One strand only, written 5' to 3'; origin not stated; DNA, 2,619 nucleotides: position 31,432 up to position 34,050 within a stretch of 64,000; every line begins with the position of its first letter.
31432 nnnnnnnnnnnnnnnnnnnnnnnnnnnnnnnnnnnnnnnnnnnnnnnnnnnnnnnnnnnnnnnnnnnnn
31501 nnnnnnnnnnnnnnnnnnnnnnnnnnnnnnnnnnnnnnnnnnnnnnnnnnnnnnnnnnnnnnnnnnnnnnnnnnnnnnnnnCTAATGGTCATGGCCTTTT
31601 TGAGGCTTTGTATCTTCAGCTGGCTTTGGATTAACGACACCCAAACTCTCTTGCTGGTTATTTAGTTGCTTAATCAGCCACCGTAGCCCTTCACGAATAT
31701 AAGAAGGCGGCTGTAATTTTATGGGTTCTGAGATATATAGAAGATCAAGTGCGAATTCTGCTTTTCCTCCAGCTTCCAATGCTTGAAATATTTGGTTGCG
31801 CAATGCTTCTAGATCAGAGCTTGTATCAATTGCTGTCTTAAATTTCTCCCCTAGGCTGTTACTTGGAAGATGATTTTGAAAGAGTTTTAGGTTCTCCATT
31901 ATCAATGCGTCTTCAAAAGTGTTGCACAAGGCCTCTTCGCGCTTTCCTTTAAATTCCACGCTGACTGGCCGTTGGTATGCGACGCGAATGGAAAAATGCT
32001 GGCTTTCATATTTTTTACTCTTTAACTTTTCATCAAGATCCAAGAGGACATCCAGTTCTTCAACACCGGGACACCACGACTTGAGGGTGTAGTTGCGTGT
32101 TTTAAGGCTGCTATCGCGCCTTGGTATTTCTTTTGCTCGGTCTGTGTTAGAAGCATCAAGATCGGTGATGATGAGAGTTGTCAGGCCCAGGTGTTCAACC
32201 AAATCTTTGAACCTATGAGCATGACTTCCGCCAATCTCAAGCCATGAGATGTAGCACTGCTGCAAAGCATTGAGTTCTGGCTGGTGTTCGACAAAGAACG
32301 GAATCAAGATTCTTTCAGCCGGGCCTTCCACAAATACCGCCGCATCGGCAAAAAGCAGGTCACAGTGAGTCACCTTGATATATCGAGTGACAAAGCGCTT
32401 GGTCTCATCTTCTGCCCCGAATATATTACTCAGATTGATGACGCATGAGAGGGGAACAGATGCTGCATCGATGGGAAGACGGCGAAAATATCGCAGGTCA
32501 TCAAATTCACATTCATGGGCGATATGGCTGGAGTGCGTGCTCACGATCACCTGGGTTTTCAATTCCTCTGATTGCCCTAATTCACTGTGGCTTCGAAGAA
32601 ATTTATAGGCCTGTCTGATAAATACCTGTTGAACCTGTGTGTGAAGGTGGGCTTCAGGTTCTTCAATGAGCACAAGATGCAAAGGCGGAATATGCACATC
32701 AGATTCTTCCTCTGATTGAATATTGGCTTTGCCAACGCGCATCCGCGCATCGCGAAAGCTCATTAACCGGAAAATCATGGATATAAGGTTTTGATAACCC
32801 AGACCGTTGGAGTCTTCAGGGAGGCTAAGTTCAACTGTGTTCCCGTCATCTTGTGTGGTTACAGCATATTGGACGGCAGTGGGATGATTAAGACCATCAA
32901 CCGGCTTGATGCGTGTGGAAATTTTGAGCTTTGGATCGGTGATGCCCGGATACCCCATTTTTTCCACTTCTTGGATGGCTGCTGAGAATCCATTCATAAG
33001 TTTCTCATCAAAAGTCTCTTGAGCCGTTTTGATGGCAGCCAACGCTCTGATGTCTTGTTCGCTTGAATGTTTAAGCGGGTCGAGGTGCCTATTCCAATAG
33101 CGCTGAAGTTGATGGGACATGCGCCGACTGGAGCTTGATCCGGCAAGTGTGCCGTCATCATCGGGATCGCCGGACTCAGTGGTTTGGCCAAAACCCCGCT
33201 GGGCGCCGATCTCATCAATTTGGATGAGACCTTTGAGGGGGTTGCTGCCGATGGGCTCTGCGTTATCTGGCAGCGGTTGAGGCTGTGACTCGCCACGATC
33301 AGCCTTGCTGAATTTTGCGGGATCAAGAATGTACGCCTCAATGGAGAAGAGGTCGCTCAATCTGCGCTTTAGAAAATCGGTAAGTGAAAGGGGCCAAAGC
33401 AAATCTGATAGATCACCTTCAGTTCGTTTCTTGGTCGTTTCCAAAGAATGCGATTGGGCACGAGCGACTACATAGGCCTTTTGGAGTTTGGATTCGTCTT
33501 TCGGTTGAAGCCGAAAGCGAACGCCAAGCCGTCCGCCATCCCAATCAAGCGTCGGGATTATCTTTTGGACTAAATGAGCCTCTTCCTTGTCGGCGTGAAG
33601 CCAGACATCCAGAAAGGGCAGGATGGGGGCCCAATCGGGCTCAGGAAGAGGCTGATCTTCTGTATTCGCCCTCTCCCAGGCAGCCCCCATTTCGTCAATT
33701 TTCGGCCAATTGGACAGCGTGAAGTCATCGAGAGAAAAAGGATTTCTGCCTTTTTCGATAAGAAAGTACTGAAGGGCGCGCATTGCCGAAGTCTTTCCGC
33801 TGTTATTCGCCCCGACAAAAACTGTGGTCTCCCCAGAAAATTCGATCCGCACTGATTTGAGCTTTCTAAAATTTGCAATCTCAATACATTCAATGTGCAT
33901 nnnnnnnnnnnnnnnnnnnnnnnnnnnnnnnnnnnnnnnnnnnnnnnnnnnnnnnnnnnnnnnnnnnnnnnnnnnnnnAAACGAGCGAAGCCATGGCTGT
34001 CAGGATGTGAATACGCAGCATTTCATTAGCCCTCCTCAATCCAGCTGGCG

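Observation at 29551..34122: Second Gabija-like pair in an island abutting tRNA-Arg(CCG)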

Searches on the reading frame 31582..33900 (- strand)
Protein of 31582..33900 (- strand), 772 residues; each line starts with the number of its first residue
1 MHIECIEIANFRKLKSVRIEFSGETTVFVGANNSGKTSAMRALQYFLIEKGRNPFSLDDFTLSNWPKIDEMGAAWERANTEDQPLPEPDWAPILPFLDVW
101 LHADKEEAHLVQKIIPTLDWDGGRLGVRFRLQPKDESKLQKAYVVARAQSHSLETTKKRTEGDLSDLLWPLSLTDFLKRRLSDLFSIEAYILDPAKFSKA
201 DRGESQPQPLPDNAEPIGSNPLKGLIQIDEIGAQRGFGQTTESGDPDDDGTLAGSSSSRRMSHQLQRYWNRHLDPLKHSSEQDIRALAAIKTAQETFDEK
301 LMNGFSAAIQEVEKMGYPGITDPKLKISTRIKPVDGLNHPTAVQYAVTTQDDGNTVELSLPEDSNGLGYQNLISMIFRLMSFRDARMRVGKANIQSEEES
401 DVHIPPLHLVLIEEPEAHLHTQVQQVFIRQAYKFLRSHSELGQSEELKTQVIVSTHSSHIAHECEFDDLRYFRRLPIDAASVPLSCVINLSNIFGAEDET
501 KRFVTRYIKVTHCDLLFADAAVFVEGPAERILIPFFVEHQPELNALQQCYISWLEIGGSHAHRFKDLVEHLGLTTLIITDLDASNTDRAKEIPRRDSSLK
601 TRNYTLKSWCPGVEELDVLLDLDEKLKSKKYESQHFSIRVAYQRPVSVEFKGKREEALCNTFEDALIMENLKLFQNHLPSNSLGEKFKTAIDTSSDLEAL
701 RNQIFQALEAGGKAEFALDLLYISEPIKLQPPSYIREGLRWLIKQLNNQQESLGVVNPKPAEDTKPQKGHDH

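Call 11: search_protein_families(library=pfam, proteins=[window:31582-33900:-], max_evalue=0.01)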
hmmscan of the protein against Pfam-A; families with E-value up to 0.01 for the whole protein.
window:31582-33900:- (772 aa): 7 families
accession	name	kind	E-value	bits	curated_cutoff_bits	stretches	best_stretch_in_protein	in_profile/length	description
PF13175.12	AAA_15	-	3.7e-51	175.3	32.1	1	1-461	1-374/374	AAA ATPase domain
PF20469.4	OLD-like_TOPRIM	-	5.5e-16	59.3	23.2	1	516-582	1-67/67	Overcoming lysogenization defect protein-like, TOPRIM domain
PF13304.12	AAA_21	-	1.3e-14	55.4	27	2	312-459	220-301/304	AAA domain, putative AbiEii toxin, Type IV TA system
PF13476.12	AAA_23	-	1.6e-08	35.9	27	1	6-50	2-46/201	AAA domain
PF11398.14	DUF2813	-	2.3e-07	31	21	1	1-63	1-63/372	Protein of unknown function (DUF2813)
PF02463.25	SMC_N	-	7.9e-07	29.2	40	1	3-49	2-50/220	RecF/RecN/SMC N terminal domain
PF13555.12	AAA_29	-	0.0012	18.9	27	1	7-52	5-51/61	P-loop containing region of AAA domain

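Call 12: search_protein_families(library=padloc, proteins=[window:31582-33900:-], max_evalue=0.001)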
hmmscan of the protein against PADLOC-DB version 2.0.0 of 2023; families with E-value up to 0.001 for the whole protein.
window:31582-33900:- (772 aa): 98 families (the best 25 are shown)
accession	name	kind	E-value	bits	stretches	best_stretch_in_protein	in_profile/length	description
PDLC00093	GajA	-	1.2e-281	934.7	1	1-753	1-729/736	AAA ATPase domain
PDLC00095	GajA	-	2.8e-263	873.9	1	1-760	1-747/752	AAA ATPase domain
PDLC00068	GajA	-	2.2e-164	546.3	1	222-755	2-536/545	AAA ATPase domain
PDLC00063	GajA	-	2.9e-122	407.5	1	1-751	1-668/679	AAA ATPase domain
PDLC00065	GajA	-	8.3e-105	350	1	1-747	1-668/670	AAA ATPase domain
PDLC00079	GajA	-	1e-88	296.9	1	1-744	1-701/702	AAA ATPase domain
PDLC00088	GajA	-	3.6e-86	288.3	1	365-743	2-370/372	AAA ATPase domain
PDLC00082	GajA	-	4.6e-57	191.8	2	338-742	328-692/694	AAA ATPase domain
PDLC02979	AriA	-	1.6e-54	184.1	1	1-461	1-373/373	-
PDLC00069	GajA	-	1.8e-49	166.8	2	355-702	292-605/687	AAA ATPase domain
PDLC00076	GajA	-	1.5e-44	150.5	2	351-669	304-575/700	AAA ATPase domain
PDLC00091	GajA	-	2.3e-41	140.3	2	364-746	268-623/627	AAA ATPase domain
PDLC00096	GajA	-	1.3e-40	137.7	2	364-753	263-623/630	AAA ATPase domain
PDLC00070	GajA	-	4.3e-39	132.6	2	363-746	261-595/596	AAA ATPase domain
PDLC00099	GajA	-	1.6e-37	127.8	2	356-749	264-624/626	AAA ATPase domain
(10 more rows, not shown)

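Call 26: list_cluster_members(proteins=[window:31582-33900:-, window:29703-31592:-, window:27721-29514:-, window:25882-27714:-, window:17003-19060:-, window:15129-17006:-])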
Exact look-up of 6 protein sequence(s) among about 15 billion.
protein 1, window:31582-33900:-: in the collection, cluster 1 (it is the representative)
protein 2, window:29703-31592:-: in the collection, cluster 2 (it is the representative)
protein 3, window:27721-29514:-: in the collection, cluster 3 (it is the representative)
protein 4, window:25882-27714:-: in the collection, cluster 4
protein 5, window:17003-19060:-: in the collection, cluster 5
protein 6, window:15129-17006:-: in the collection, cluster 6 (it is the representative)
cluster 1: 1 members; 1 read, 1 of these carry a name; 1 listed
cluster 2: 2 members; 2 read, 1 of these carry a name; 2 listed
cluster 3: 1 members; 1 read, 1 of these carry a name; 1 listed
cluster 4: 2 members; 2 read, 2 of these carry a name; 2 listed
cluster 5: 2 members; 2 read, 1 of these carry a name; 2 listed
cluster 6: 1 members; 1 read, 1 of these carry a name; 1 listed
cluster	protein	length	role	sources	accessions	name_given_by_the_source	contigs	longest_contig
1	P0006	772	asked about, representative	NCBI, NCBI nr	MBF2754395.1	MAG: AAA family ATPase [Gammaproteobacteria bacterium AqS3] | AAA family ATPase [Gammaproteobacteria bacterium AqS3]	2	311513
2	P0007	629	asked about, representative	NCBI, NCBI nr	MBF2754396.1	MAG: ATP-dependent helicase [Gammaproteobacteria bacterium AqS3] | ATP-dependent helicase [Gammaproteobacteria bacterium AqS3]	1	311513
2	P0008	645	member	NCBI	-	-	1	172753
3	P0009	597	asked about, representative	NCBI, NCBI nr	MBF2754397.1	MAG: DUF885 domain-containing protein [Gammaproteobacteria bacterium AqS3] | DUF885 domain-containing protein [Gammaproteobacteria bacterium AqS3]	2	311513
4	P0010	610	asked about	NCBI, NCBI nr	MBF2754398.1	MAG: M2 family metallopeptidase [Gammaproteobacteria bacterium AqS3] | M2 family metallopeptidase [Gammaproteobacteria bacterium AqS3]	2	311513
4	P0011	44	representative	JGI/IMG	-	hypothetical protein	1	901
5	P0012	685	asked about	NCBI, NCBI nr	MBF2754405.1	MAG: ATP-dependent endonuclease [Gammaproteobacteria bacterium AqS3] | ATP-dependent endonuclease [Gammaproteobacteria bacterium AqS3]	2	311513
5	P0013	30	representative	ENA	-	-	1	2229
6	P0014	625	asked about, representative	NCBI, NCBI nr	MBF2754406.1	MAG: ATP-dependent helicase [Gammaproteobacteria bacterium AqS3] | ATP-dependent helicase [Gammaproteobacteria bacterium AqS3]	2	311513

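Call 27: find_homologous_proteins(query=window:31582-33900:-, max_evalue=1e-30)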
Query window:31582-33900:- (772 aa): 6178 proteins with E <= 1e-30 among 8000 candidates; the best 120 are listed.
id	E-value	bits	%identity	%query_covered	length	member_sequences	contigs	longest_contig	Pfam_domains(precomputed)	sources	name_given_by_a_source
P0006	0.0e+0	1766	100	100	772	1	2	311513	PF20469.5,PF11398.15,PF13175.13,PF13476.13,PF02463.26,PF13304.13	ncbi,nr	ncbi:MAG: AAA family ATPase [Gammaproteobacteria bacterium AqS3]|nr:AAA family ATPase [Gammaproteoba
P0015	0.0e+0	1140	66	99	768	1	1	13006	PF20469.5,PF13175.13,PF13476.13,PF02463.26,PF13304.13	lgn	-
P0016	0.0e+0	1136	65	99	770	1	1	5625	PF20469.5,PF13175.13,PF13304.13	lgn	-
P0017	0.0e+0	1120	64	99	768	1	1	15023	PF20469.5,PF13175.13,PF13304.13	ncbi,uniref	ncbi:AAA family ATPase [Yunchengibacter salinarum]|uniref:AAA family ATPase n=1 Tax=Yunchengibacter 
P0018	0.0e+0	1119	64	99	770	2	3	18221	PF20469.5,PF11398.15,PF13175.13,PF02463.26,PF13304.13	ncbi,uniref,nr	ncbi:putative ATP-dependent endonuclease of OLD family [Rhodothalassium salexigens DSM 2132]|uniref:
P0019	0.0e+0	1113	64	99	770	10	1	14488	PF20469.5,PF13175.13,PF13304.13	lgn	-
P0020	0.0e+0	1111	64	100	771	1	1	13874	PF20469.5,PF13175.13,PF13304.13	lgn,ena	-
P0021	0.0e+0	1111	64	98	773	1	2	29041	PF20469.5,PF13175.13,PF02463.26,PF13304.13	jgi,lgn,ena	-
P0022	0.0e+0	1109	63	100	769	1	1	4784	PF20469.5,PF13175.13,PF02463.26,PF13304.13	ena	-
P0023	0.0e+0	1108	65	98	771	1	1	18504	PF20469.5,PF13175.13,PF13476.13,PF02463.26,PF13304.13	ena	-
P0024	0.0e+0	1108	64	98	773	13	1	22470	PF20469.5,PF11398.15,PF13175.13,PF13476.13,PF02463.26,PF13304.13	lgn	-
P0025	0.0e+0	1107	65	98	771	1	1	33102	PF20469.5,PF13175.13,PF13476.13,PF02463.26,PF13304.13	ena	-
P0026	0.0e+0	1105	65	98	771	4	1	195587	PF20469.5,PF13175.13,PF13476.13,PF02463.26,PF13304.13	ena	-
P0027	0.0e+0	1101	64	98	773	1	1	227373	PF20469.5,PF11398.15,PF13175.13,PF13476.13,PF02463.26,PF13304.13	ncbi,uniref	ncbi:MAG: AAA family ATPase [Parasphingorhabdus sp.]|uniref:AAA family ATPase n=1 Tax=Parasphingorha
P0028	0.0e+0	1101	63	99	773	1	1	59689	PF20469.5,PF13175.13,PF13476.13,PF02463.26,PF13304.13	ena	-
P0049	0.0e+0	1048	62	98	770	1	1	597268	PF20469.5,PF13175.13,PF13304.13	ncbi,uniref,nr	ncbi:AAA family ATPase [Agrobacterium tumefaciens]|uniref:AAA family ATPase n=1 Tax=Agrobacterium tu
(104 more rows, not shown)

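Call 29: search_solved_structures(query=window:31582-33900:-, max_evalue=0.001)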
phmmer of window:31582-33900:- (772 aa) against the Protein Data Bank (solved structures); distinct sequences matched with E-value up to 0.001: 8.
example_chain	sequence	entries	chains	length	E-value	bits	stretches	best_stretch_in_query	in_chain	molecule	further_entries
8wy4_A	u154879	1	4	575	5.4e-10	41.3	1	408-654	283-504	Endonuclease GajA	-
8jq9_B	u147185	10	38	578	5.5e-10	41.2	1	408-654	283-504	Endonuclease GajA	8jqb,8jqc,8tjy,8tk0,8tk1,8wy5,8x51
8j4t_A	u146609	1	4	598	6.2e-10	41.1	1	408-654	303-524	Endonuclease GajA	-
8sm3_A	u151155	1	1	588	7.9e-10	40.7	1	408-654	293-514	Endonuclease GajA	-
8u7i_A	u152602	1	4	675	1e-09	40.4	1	408-654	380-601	Endonuclease GajA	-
6p74_A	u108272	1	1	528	6.7e-08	34.3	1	408-599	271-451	Putative ATP-dependent endonuclease of the OLD family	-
6nk8_A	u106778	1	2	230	1.9e-06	29.5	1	499-588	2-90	Class 2 OLD family nuclease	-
6njv_A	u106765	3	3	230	0.00011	23.7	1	504-587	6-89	Xcc_CTR_I | Xcc_ctr_pt | Xcc_ctr_Hg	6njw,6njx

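Call 31: find_encoding_contigs(protein=P0013, flank=10000, max_places=5)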
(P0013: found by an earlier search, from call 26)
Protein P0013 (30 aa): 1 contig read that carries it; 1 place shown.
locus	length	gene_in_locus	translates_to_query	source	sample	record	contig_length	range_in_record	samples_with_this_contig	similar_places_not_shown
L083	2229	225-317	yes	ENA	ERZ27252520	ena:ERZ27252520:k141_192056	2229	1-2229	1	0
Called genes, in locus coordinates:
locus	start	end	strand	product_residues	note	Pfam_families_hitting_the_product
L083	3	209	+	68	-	?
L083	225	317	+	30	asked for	-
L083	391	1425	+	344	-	PF00291:PALP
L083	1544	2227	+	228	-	?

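Call 36: find_encoding_contigs(protein=P0026, flank=8000, max_places=2)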
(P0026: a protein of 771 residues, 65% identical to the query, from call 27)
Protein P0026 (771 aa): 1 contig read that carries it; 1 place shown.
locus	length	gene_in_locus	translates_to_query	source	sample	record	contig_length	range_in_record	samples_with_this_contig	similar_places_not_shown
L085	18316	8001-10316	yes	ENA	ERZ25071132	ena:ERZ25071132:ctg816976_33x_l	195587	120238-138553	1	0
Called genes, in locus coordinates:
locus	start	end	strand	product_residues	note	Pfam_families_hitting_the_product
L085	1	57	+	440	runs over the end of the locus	PF06808:DctM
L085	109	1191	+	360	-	PF03480:DctP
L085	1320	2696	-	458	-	PF00370:FGGY_N, PF02782:FGGY_C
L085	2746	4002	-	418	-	PF00070:Pyr_redox (faint), PF01266:DAO (faint), PF01494:FAD_binding_3 (weak), PF07992:Pyr_redox_2, PF13450:NAD_binding_8 (faint), PF13738:Pyr_redox_3 (faint)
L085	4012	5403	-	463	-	PF01266:DAO, PF04324:Fer2_BFD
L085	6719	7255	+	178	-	-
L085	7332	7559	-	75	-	-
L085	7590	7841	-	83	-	-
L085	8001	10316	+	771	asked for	PF02463:SMC_N (weak), PF13175:AAA_15, PF13476:AAA_23 (weak), PF13175:AAA_15, PF13304:AAA_21 (weak), PF20469:OLD-like_TOPRIM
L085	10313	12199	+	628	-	PF00580:UvrD-helicase, PF13245:AAA_19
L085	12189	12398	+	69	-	-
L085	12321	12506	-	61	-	PF01527:HTH_Tnp_1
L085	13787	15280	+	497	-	-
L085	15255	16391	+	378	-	PF05496:RuvB_N (weak), PF00004:AAA (weak), PF07726:AAA_3 (weak), PF07728:AAA_5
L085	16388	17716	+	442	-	-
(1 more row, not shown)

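Call 37: find_encoding_contigs(protein=P0027, flank=8000, max_places=2)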
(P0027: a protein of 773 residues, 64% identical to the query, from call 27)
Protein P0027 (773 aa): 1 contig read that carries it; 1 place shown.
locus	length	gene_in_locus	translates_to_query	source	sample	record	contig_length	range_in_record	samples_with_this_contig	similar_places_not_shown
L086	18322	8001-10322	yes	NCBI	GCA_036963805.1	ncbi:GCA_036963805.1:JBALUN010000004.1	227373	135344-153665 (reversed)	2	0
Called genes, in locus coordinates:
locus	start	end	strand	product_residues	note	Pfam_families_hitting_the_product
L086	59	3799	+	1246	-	PF28173:Upx-like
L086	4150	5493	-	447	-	PF00589:Phage_integrase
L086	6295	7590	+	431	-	PF00589:Phage_integrase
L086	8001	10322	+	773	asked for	PF02463:SMC_N (weak), PF11398:DUF2813 (faint), PF13175:AAA_15, PF13476:AAA_23 (faint), PF13304:AAA_21 (weak), PF20469:OLD-like_TOPRIM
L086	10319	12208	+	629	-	PF00580:UvrD-helicase, PF13245:AAA_19, PF00580:UvrD-helicase (weak)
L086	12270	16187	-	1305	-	PF23653:DUF7149, PF25120:DUF7814, PF20473:MmeI_Mtase (weak), PF02384:N6_Mtase (faint), PF07669:Eco57I, PF12950:TaqI_C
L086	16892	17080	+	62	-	-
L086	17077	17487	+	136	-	PF12599:DUF3768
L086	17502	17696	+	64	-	-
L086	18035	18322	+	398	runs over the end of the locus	PF18870:HEPN_RES_NTD1, PF08808:RES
